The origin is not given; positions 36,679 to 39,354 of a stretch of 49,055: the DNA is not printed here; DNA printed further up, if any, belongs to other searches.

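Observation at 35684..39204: Uncharacterised two-gene cassette: PF01637-like NTPase plus 791-aa Zn-ribbon / PD-(D/E)xK-like protein (candidate novel defence-type system)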

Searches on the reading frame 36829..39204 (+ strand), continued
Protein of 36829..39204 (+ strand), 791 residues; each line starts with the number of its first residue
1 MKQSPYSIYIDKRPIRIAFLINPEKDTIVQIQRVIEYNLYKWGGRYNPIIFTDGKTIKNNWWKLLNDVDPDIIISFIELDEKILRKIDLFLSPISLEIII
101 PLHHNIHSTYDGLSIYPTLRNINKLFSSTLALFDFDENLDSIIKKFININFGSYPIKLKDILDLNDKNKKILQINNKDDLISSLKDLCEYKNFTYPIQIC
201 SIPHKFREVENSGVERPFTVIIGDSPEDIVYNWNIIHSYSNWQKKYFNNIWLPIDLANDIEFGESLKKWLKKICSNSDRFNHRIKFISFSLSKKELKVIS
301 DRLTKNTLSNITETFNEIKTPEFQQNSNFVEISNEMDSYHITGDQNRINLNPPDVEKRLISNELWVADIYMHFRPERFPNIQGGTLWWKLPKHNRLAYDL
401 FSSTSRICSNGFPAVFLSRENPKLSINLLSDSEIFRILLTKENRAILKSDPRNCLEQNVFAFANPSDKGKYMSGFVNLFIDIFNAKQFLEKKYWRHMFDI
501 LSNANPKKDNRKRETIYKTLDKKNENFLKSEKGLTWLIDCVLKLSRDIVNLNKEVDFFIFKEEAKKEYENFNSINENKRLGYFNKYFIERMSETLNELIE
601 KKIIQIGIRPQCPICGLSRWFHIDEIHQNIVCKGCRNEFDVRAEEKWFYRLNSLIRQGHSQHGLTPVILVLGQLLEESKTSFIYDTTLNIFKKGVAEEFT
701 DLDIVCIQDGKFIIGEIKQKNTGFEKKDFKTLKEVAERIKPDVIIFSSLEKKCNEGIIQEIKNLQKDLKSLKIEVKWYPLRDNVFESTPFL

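Call 56: fold_search(model_id=the predicted structure, library=viral)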
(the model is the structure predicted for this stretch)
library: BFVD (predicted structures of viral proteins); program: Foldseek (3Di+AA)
matches with E <= 10: 779; with E <= 0.001: 0
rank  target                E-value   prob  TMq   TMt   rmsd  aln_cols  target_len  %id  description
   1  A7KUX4                1.3e-03  0.96  0.13  0.28  10.8       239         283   11  (no name in the UniProt tables at hand)
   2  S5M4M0                1.8e-03  0.96  0.13  0.30  11.8       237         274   10  Uncharacterized protein [Bacillus phage JL]
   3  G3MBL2                4.9e-03  0.87  0.13  0.31  18.5       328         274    9  Gp146 [Bacillus phage G]
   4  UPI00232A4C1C         1.2e-02  0.72  0.13  0.30  10.9       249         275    9  (no name look-up for this kind of identifier)
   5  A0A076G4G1            1.3e-02  0.96  0.09  0.41  16.1       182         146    9  Uncharacterized protein [Vibrio phage ICP2_2011_A]
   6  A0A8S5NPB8            1.5e-02  0.57  0.12  0.26  30.9       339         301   12  Restriction endonuclease [Siphoviridae sp. ctGMq5]
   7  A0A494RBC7            2.1e-02  0.91  0.12  0.48   9.2       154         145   22  (no name in the UniProt tables at hand)
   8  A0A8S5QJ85            2.6e-02  0.99  0.11  0.28   5.1       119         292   13  Restriction endonuclease [Siphoviridae sp. ctezl47]
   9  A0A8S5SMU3            2.8e-02  0.08  0.07  0.09  25.8       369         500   12  Glycosyl transferase family 8 [Podoviridae sp. ctIKM86]
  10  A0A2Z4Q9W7            3.8e-02  0.41  0.11  0.30  15.6       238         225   12  (no name in the UniProt tables at hand)
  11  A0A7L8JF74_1          4.3e-02  0.08  0.08  0.05  22.9       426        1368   10  (no name in the UniProt tables at hand)
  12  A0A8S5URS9            4.5e-02  0.51  0.09  0.19  12.5       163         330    9  Restriction endonuclease [Siphoviridae sp. cthae16]
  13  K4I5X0                4.8e-02  0.90  0.12  0.37   5.3       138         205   13  Uncharacterized protein [Salmonella phage STML-198]
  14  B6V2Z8                6.0e-02  0.35  0.09  0.26  14.8       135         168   15  Gp34.44 [Bacillus phage SP01]
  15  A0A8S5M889            7.1e-02  0.69  0.08  0.20   9.8       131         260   10  Uncharacterized protein [Caudovirales sp. ctCiv1]
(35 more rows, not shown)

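Call 75: find_related_loci(query=A1, collection=viral_contigs, flank=8000)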
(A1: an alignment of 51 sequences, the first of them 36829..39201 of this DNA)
Query A1 (791 aa) in viral_contigs; peptide patterns used: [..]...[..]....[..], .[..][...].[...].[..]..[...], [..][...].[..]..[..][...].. (x = any residue, [..] = any of these).
14 stretches matched a pattern, but none encodes a relative of the query by tblastn (E <= 1e-3).

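Call 80: search_protein_representatives(alignment_id=A1)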
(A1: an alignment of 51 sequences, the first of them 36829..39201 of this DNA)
Query: 51 sequences, 802 profile positions. Proteins with E-value up to 0.001 (for the whole library): 4226; up to 1e-10: 2642; up to 1e-30: 818. The best 150 are listed.
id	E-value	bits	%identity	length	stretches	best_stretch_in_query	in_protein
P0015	0.0e+00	1109.5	-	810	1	2-801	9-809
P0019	0.0e+00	1098.5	-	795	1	1-801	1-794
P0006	0.0e+00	1068.1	-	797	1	1-801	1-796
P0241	0.0e+00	1066.7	-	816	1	1-801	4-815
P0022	0.0e+00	1050.6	-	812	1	4-800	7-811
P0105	0.0e+00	1042.1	-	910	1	1-798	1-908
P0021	0.0e+00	1020.6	-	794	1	1-800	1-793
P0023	7.0e-288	973.5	-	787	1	1-800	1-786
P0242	2.8e-276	935.2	-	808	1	1-801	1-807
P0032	4.4e-275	931.2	-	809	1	1-800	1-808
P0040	1.2e-273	926.5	-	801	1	4-801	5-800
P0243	2.8e-267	905.4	-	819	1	1-801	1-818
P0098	1.0e-264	896.9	-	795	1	18-801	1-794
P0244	4.1e-263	891.6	-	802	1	1-801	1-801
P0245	1.8e-257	873.0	-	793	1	1-800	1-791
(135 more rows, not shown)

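Call 88: search_protein_families(library=pfam, proteins=[L041:3649-8541:+, L005:7422-7883:+, L046:1473-2321:+, L011:8864-9922:+, L025:3544-4653:+, L026:14256-15755:-, L026:6684-9938:+, L036:12533-13096:-, L003:10537-12027:+], max_evalue=0.001)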
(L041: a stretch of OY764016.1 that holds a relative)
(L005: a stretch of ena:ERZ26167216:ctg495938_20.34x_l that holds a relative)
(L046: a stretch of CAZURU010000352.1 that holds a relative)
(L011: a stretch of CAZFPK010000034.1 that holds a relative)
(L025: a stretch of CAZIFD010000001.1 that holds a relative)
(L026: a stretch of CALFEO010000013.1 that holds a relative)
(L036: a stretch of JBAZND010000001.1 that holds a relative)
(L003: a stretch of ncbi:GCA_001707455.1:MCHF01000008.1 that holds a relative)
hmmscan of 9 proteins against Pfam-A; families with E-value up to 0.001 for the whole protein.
L041:3649-8541:+ (1630 aa): 9 families
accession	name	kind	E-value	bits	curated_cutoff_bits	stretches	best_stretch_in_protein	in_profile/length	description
PF18135.7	Type_ISP_C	-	8.4e-91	305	25.9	1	1237-1601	1-340/342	Type ISP C-terminal specificity domain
PF22240.1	ISP_coupler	-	6.5e-41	140.1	27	1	729-854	1-125/126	Type ISP restriction-modification enzyme, coupler domain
PF13156.12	Mrr_cat_2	-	1.3e-34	119.3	22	1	81-205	2-126/127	Restriction endonuclease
PF04851.21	ResIII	-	2.9e-21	76.5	22.5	1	214-406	2-163/164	Type III restriction enzyme, res subunit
PF02384.22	N6_Mtase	-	8e-09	35.7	20.4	1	857-1115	3-204/311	N-6 DNA Methylase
PF00271.37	Helicase_C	-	4.4e-08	33.8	23.5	1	547-625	38-109/110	Helicase conserved C-terminal domain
PF04471.18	Mrr_cat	-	1.7e-05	25.4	21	1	100-172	25-95/115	Restriction endonuclease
PF07669.17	Eco57I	-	1.9e-05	25.3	25.3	1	1018-1123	71-164/171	Eco57I restriction-modification methylase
PF00270.35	DEAD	-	5.4e-05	23.4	26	1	219-373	3-131/167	DEAD/DEAH box helicase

L005:7422-7883:+ (153 aa): 0 families

L046:1473-2321:+ (282 aa): 1 family
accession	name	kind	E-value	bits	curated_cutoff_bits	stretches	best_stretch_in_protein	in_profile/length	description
PF14279.12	HNH_5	-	0.00013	22.2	27.5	0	11-31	1-23/56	HNH endonuclease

L011:8864-9922:+ (352 aa): 2 families
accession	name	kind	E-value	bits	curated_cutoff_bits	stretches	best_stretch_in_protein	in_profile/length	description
PF17761.7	DUF1016_N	-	3e-49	167.1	32.8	1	13-149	1-137/137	DUF1016 N-terminal domain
PF06250.17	YhcG_C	-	5.8e-45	153.4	32.5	1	178-323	3-152/157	YhcG PDDEXK nuclease domain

L025:3544-4653:+ (369 aa): 0 families

L026:14256-15755:- (499 aa): 1 family
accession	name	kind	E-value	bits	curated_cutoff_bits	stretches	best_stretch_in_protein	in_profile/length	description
PF17289.8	Terminase_6C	-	1e-07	32.5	22.6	1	318-467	1-154/155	Terminase RNaseH-like domain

L026:6684-9938:+ (1085 aa): 4 families
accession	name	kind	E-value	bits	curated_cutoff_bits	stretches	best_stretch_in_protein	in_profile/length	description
PF07669.17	Eco57I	-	1.1e-31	110.7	25.3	1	495-770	1-149/171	Eco57I restriction-modification methylase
PF02384.22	N6_Mtase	-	4.9e-15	56.1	20.4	1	685-820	119-253/311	N-6 DNA Methylase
PF20473.4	MmeI_Mtase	-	3.5e-09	36.6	27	1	439-517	12-85/259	MmeI, DNA-methyltransferase domain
PF01170.24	UPF0020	-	2.7e-06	27.6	22.3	1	447-513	29-95/197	RMKL-like, methyltransferase domain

L036:12533-13096:- (187 aa): 1 family
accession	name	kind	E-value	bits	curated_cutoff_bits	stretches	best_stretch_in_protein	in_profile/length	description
PF13022.12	HTH_Tnp_1_2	-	6.3e-05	23.5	27.9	1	24-86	33-96/122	Helix-turn-helix of insertion element transposase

L003:10537-12027:+ (496 aa): 2 families
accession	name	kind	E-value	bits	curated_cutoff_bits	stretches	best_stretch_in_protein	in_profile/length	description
PF00149.33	Metallophos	-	7.1e-13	49.9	21.5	1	28-246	2-190/191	Calcineurin-like phosphoesterase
PF12850.12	Metallophos_2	-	1.3e-05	25.7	27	1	29-253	3-125/154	Calcineurin-like phosphoesterase superfamily domain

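Call 90: search_protein_families(library=phrogs, proteins=[window:36829-39204:+], max_evalue=0.01)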
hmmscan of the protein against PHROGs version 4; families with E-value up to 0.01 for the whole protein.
window:36829-39204:+ (791 aa): 0 families

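Call 98: search_protein_families(library=padloc, alignment_id=A2, max_evalue=1e-10)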
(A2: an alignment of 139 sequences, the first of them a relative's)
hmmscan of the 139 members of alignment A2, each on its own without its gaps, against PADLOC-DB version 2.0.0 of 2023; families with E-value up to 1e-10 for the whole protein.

A. member 1, L001:6854-7975:+ (374 aa): 0 families

B. families by the number of members that match (of 139 scanned): 222 families (the first 25 are shown)
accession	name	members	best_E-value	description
PDLC04134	mad2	6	9.8e-62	mads_2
PDLC03335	MTase_II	5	2.6e-23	Type II methyltransferase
PDLC02657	DndA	5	5.8e-13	DndA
PDLC03026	MTase_I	4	2e-199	Type I methyltransferase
PDLC03021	MTase_I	4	4.6e-92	Type I methyltransferase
PDLC03025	MTase_I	4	8.9e-53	Type I methyltransferase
PDLC03036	MTase_I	4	1.1e-40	Type I methyltransferase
PDLC03035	MTase_I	4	9.1e-38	Type I methyltransferase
PDLC03027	MTase_I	4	7e-35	Type I methyltransferase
PDLC03031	MTase_I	4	9.7e-35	Type I methyltransferase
PDLC03022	MTase_I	4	1.6e-33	Type I methyltransferase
PDLC03318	MTase_II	4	2.2e-30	Type II methyltransferase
PDLC03029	MTase_I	4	4e-29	Type I methyltransferase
PDLC03018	MTase_I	4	3e-26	Type I methyltransferase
PDLC03218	MTase_II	4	1.4e-25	Type II methyltransferase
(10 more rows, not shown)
